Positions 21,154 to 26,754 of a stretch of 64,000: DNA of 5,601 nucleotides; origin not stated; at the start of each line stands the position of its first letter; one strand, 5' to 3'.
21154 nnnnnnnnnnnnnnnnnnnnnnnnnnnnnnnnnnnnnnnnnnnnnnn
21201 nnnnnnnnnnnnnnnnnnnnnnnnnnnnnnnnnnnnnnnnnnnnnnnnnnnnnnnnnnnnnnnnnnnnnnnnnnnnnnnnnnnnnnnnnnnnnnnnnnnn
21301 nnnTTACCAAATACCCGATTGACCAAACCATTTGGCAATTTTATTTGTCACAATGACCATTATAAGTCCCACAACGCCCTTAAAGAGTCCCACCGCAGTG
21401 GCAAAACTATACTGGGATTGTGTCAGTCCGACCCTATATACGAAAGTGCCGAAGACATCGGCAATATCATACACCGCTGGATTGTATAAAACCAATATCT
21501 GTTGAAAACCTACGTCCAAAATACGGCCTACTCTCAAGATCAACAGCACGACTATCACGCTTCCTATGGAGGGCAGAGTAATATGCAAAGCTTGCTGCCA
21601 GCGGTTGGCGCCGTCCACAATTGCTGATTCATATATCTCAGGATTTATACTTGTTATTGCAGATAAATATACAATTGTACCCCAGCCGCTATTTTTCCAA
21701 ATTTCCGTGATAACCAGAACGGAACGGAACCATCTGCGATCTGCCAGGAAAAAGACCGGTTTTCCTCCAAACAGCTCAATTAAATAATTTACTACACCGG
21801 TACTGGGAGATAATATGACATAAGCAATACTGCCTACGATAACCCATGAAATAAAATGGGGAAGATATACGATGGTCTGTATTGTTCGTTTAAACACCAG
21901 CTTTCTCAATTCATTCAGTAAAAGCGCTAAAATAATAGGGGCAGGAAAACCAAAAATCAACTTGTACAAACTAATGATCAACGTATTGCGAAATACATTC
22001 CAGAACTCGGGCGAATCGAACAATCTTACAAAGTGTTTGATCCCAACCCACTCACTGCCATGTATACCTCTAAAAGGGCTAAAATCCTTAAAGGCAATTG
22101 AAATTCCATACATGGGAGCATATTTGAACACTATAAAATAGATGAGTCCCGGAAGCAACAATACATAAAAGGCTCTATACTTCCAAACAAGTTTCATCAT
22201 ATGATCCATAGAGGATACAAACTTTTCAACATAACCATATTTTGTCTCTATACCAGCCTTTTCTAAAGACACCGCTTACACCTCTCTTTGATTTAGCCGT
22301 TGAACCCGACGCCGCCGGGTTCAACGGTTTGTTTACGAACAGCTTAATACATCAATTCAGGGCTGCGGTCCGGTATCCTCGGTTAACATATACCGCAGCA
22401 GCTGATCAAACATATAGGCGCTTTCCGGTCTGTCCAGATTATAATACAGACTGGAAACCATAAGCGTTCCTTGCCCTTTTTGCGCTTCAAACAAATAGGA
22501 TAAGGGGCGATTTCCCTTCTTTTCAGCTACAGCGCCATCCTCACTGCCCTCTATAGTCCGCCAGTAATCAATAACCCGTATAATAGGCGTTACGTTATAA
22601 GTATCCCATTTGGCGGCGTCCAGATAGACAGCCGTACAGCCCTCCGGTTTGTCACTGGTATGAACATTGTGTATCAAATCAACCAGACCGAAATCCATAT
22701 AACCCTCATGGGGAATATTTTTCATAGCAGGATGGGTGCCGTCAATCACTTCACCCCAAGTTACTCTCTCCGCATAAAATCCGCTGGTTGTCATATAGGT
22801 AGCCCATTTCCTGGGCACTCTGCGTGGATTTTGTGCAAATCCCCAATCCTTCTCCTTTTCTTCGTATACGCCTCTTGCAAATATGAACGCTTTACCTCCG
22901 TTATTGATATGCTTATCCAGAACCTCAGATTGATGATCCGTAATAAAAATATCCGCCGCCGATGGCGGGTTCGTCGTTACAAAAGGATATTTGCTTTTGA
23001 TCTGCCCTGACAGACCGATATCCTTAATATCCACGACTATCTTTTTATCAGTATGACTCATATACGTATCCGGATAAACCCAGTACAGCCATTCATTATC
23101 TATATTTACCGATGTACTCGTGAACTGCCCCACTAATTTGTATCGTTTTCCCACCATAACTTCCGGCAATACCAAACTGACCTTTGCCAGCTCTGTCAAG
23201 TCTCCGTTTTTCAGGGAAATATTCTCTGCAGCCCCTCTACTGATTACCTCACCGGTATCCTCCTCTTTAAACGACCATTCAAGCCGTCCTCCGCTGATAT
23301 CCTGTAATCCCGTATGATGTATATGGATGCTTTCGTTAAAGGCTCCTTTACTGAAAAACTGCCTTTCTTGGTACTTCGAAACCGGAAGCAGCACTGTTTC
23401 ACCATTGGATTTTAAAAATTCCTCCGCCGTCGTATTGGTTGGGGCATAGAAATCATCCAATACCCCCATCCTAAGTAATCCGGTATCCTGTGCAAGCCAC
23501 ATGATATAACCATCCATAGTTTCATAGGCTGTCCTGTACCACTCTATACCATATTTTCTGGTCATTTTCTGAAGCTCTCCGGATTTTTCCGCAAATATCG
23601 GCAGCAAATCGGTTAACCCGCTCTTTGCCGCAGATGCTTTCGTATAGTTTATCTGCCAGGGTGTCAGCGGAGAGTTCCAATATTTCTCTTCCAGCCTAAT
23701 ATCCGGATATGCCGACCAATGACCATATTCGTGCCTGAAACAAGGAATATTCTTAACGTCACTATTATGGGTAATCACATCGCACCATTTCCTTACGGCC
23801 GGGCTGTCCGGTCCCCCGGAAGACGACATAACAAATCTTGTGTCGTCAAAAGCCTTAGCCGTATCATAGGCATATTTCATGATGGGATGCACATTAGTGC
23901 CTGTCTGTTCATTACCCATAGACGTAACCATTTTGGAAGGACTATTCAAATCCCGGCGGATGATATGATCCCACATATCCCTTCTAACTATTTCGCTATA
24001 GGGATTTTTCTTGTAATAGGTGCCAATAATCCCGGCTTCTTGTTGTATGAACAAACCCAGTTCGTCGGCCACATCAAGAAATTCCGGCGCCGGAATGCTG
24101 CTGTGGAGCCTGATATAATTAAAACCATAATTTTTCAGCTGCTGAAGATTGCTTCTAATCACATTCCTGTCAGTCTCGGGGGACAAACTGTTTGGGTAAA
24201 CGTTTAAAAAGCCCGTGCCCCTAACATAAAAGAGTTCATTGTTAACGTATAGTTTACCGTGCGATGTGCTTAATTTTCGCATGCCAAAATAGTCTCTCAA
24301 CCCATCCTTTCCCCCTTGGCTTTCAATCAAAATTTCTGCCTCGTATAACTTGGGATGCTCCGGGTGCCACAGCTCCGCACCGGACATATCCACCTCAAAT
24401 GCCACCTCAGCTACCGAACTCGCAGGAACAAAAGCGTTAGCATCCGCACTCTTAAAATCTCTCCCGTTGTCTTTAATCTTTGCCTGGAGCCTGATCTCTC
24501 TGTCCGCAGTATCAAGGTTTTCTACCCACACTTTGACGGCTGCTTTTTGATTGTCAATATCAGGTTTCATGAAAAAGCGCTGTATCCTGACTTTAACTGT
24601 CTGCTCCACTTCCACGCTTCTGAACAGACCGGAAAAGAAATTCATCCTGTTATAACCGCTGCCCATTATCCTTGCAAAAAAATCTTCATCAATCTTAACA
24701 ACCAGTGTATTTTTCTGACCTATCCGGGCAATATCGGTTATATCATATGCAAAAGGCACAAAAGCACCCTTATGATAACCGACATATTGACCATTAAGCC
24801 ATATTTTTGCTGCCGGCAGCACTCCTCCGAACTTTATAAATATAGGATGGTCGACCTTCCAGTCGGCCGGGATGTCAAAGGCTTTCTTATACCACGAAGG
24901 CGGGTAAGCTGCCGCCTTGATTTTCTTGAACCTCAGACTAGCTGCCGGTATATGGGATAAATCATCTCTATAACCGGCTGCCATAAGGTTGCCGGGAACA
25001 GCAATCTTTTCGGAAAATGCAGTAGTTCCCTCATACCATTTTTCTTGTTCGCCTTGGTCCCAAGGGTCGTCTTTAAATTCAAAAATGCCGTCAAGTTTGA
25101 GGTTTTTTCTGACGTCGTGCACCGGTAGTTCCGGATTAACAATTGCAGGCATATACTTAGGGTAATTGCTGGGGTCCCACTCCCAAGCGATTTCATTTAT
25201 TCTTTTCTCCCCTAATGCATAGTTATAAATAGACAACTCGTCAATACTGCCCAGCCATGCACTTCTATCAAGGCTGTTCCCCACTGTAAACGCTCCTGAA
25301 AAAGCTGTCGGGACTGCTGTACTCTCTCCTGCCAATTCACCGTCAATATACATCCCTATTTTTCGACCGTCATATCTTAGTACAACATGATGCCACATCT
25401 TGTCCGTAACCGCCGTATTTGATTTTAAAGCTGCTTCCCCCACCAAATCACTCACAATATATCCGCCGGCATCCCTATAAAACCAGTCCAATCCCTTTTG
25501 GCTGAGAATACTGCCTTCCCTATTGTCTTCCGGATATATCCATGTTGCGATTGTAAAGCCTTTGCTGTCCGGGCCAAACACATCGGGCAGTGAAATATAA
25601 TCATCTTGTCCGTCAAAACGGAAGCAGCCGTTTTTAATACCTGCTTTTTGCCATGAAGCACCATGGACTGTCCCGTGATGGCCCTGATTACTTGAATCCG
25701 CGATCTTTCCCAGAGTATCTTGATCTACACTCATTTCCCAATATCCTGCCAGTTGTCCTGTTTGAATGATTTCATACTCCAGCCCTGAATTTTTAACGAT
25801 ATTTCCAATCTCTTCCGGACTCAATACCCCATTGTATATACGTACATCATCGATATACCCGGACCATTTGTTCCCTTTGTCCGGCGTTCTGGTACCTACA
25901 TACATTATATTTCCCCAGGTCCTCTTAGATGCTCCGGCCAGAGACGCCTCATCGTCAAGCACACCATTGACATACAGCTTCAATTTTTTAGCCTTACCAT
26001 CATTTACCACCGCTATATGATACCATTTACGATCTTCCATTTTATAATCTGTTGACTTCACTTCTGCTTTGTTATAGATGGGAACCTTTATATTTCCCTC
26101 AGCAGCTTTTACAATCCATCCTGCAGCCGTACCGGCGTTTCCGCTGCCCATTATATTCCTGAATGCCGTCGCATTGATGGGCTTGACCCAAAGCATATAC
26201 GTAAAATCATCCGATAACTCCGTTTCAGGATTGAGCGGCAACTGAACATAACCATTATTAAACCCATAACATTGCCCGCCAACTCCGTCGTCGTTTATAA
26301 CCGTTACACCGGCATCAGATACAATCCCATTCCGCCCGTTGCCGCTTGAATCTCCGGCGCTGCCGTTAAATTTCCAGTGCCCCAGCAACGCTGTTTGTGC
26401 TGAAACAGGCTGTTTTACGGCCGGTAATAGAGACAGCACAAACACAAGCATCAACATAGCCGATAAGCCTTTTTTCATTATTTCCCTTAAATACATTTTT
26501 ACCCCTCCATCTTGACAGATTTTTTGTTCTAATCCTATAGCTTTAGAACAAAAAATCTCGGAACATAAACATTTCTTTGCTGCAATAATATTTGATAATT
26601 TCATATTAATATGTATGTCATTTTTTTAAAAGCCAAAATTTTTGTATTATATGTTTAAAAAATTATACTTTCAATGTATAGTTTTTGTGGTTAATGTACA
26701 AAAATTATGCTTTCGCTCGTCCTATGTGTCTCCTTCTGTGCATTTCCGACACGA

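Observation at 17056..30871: Gram-positive polysaccharide-utilisation-type locus for a sulfated glycan: secreted LamG-GH2 enzyme, Lpl-type ABC importer and two cytoplasmic Cys-type sulfatases, with no maturase or ATPase encoded locally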

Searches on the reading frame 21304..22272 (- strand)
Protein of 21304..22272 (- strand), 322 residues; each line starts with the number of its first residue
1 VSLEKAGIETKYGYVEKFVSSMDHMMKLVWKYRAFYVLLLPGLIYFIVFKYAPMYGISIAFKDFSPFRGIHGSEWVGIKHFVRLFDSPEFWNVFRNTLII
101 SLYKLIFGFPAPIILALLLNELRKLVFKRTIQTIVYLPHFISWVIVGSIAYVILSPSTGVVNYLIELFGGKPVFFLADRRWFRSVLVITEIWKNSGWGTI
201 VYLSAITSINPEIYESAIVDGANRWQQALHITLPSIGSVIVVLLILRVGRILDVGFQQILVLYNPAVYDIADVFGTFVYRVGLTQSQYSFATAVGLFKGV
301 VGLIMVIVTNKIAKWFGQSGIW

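Call 3: search_protein_families(library=pfam, proteins=[window:21304-22272:-])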
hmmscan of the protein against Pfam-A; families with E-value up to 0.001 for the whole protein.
window:21304-22272:- (322 aa): 1 family
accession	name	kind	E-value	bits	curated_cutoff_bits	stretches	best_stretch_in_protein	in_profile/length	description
PF00528.27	BPD_transp_1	-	2.3e-13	50.7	26.4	1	108-316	1-178/184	Binding-protein-dependent transport system inner membrane component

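Call 4: search_protein_families(library=ncbifam, proteins=[window:21304-22272:-])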
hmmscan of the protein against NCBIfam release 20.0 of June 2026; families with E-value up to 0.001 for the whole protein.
window:21304-22272:- (322 aa): 10 families
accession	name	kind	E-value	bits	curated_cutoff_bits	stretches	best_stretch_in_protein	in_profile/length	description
NF040931.1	ABC_arch_GlcT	equivalog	2.9e-15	56.7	360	1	39-307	2-265/278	glucose ABC transporter permease GlcT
NF007852.0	PRK10561.1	equivalog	9.1e-14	52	335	1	35-293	14-268/295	sn-glycerol-3-phosphate ABC transporter permease UgpA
NF008232.0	PRK10999.1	equivalog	1.9e-09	36.8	392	1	75-245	264-437/520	maltose ABC transporter permease MalF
TIGR03262.1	PhnU2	equivalog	4.2e-08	32.3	593.25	1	71-310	34-254/546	putative 2-aminoethylphosphonate ABC transporter permease subunit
TIGR02141.1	modB_ABC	equivalog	3.6e-06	26.8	182.6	1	97-249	3-146/208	molybdate ABC transporter permease subunit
TIGR01581.1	Mo_ABC_porter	hypoth_equivalog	1.4e-05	24.7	210.3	1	78-252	7-172/225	ABC transporter permease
NF006939.0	PRK09421.1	equivalog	2.5e-05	23.8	262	1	88-252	6-162/230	molybdate ABC transporter permease subunit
TIGR02138.1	phosphate_pstC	equivalog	5.3e-05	22.4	196.45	1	55-264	29-233/296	phosphate ABC transporter permease subunit PstC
TIGR02139.1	permease_CysT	equivalog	0.00013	21.6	246.1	1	76-316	34-262/265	sulfate ABC transporter permease subunit CysT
TIGR00969.1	3a0106s02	subfamily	0.00015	21.3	240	1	77-311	46-268/272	sulfate ABC transporter permease subunit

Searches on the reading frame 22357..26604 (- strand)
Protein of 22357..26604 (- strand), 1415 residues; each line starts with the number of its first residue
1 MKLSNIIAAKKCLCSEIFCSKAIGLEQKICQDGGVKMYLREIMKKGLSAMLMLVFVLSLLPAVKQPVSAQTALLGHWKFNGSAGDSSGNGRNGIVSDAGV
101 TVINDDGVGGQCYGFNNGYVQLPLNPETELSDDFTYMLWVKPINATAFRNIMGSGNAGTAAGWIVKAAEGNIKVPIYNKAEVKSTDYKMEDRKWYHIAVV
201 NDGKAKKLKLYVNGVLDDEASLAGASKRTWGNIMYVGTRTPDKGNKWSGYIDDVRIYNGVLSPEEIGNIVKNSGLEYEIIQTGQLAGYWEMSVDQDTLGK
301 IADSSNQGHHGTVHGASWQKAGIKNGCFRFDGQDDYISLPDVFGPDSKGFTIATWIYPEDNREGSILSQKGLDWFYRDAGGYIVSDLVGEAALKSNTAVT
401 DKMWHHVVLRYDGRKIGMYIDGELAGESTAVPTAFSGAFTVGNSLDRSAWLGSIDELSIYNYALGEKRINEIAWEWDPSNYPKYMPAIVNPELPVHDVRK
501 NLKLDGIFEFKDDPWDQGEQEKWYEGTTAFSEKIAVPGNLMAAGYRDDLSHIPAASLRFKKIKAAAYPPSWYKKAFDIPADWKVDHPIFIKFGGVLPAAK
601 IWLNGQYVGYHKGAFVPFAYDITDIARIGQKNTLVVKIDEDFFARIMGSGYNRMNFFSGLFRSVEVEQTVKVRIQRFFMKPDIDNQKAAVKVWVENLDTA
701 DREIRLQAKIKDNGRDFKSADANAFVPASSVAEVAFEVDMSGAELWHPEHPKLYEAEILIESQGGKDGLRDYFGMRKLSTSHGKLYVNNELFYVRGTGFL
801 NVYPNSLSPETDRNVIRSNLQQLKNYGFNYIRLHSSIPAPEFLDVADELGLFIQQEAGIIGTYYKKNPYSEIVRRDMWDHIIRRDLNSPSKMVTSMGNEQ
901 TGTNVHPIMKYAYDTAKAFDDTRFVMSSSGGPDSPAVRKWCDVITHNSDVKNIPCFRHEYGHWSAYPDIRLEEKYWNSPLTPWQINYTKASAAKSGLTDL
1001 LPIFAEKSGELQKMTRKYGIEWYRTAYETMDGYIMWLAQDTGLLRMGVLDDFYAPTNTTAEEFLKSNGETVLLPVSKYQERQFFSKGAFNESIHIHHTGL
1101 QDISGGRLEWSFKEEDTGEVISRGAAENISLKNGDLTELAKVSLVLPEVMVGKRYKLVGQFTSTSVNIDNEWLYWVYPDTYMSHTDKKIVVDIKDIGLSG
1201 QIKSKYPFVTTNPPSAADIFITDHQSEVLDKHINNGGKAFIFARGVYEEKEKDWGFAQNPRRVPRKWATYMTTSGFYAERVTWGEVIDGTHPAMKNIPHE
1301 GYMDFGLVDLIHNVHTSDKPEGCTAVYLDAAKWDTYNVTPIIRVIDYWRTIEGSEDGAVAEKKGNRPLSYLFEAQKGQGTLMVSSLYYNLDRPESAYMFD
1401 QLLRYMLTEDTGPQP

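Call 3: search_protein_families(library=pfam, proteins=[window:22357-26604:-])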
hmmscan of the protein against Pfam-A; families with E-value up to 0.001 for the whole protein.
window:22357-26604:- (1415 aa): 8 families
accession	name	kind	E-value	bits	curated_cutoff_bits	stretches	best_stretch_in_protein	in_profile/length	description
PF13385.13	Laminin_G_3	-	5.3e-52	176.4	27.6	2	116-266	3-150/151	Concanavalin A-like lectin/glucanases superfamily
PF02837.24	Glyco_hydro_2_N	-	7e-20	72.1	28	1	503-665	3-164/169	Glycosyl hydrolases family 2, sugar binding domain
PF00703.27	Glyco_hydro_2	-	8.2e-13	49.5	23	1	672-776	1-109/109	Glycosyl hydrolases family 2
PF22666.2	Glyco_hydro_2_N2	-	1.2e-10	42.2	27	1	534-641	14-120/167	Glycosyl hydrolase 2 galactose-binding domain-like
PF02836.23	Glyco_hydro_2_C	-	1.4e-07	31.4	21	1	782-943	5-164/302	Glycosyl hydrolases family 2, TIM barrel domain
PF02210.31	Laminin_G_2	-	3.1e-05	24.9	22.9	0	393-429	43-80/126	Laminin G domain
PF22925.3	TS_C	-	5.7e-05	23.3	27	0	176-263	114-201/202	Trans-sialidase, C-terminal domain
PF02973.23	Sialidase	-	0.00011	22.2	26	0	168-269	79-184/189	Sialidase, N-terminal domain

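Call 4: search_protein_families(library=ncbifam, proteins=[window:22357-26604:-])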
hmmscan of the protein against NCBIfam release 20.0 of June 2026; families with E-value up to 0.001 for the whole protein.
window:22357-26604:- (1415 aa): 12 families
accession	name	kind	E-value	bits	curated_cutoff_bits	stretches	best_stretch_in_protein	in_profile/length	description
NF049890.1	Bet1-4galacdseBT4151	equivalog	9.3e-65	219.1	1500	1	569-1189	108-754/952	exo-beta-1,4-galactosidase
NF041462.1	GalA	equivalog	3.3e-44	151.2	900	1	570-962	84-470/763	beta-galactosidase GalA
NF007666.0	PRK10340.1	equivalog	6e-38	130.3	1284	1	565-925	106-472/1030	beta-galactosidase subunit alpha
NF052611.1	beta_gal_Bga2A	equivalog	2e-37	128.7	999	1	503-925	39-480/1007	beta-galactosidase, LacZ type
NF041463.1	GalB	equivalog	2.3e-35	121.7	900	1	570-1018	136-601/869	beta-galactosidase GalB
NF007538.0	PRK10150.1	equivalog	3.9e-32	111.3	544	1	498-1031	9-545/607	beta-glucuronidase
NF007074.0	PRK09525.1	subfamily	6e-32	110.4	1221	1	500-937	51-497/1027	beta-galactosidase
NF041100.1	betagal_LacZ_Ttogales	equivalog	9.9e-32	109.6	2000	1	531-944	69-484/1090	beta-galactosidase LacZ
NF049891.1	Bet1-4galacdseBT4156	equivalog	7.5e-29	100.2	1700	1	570-906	79-413/946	exo-beta-1,4-galactosidase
NF050095.1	BetGlucuronLacZ4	equivalog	3.8e-27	94.7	950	1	572-948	64-457/666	beta-glucuronidase LacZ4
NF049877.1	GlucurArabfur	equivalog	1.9e-19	68.8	1800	1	569-901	423-771/1400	beta-d-glucuronidase/beta-L-arabinofuranosidase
NF052521.1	TafC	equivalog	5.2e-09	35.7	410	0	116-273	200-363/373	TafC family fimbrial protein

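Call 11: search_solved_structures(query=window:22357-26604:-, max_evalue=0.00001)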
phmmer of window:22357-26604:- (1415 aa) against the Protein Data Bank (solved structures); distinct sequences matched with E-value up to 0.00001: 120 (the best 60 are shown).
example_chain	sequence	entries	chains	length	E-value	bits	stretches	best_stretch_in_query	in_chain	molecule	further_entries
8u01_A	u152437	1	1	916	2.8e-31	111.4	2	569-936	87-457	Glycosyl hydrolase family 2, sugar binding domain protein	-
7xyr_A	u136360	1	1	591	1.4e-30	109.1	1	570-893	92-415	Beta-glucuronidase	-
7vqm_A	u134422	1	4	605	1.1e-27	99.5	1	570-978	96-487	GH2 beta-galacturonate AqGalA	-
5t98_A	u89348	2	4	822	4.5e-27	97.4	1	569-923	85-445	Glycoside Hydrolase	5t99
6d89_C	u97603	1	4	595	6.1e-25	90.4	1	491-926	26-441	Beta-galactosidase/beta-glucuronidase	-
6d1n_A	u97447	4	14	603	5.2e-24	87.3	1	493-926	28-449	Beta-galactosidase/beta-glucuronidase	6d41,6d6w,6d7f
5t9a_A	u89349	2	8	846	8.6e-24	86.5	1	570-857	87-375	Glycoside Hydrolase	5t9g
6ed1_A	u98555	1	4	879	9.6e-24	86.4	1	569-899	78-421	Glycosyl hydrolase family 2, sugar binding domain protein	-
9j6n_A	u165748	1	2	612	3.4e-23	84.6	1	568-937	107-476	Beta-D-galactofuranosidase 2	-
9j6m_A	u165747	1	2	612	3.4e-23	84.6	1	568-937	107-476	Beta-D-galactofuranosidase 2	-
6s6z_A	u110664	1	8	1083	2.1e-22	81.9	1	567-906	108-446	Beta-galactosidase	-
6sd0_A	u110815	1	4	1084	2.1e-22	81.9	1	567-906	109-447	Beta-galactosidase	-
7sf2_A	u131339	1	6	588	4.5e-22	80.8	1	572-857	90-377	Glycosyl hydrolase family 2, sugar binding domain protein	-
3gm8_A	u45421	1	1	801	1.3e-21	79.3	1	570-904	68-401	Glycoside hydrolase family 2, candidate beta-glycosidase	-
9m0e_A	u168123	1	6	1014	5.8e-21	77.2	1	568-925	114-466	Beta-galactosidase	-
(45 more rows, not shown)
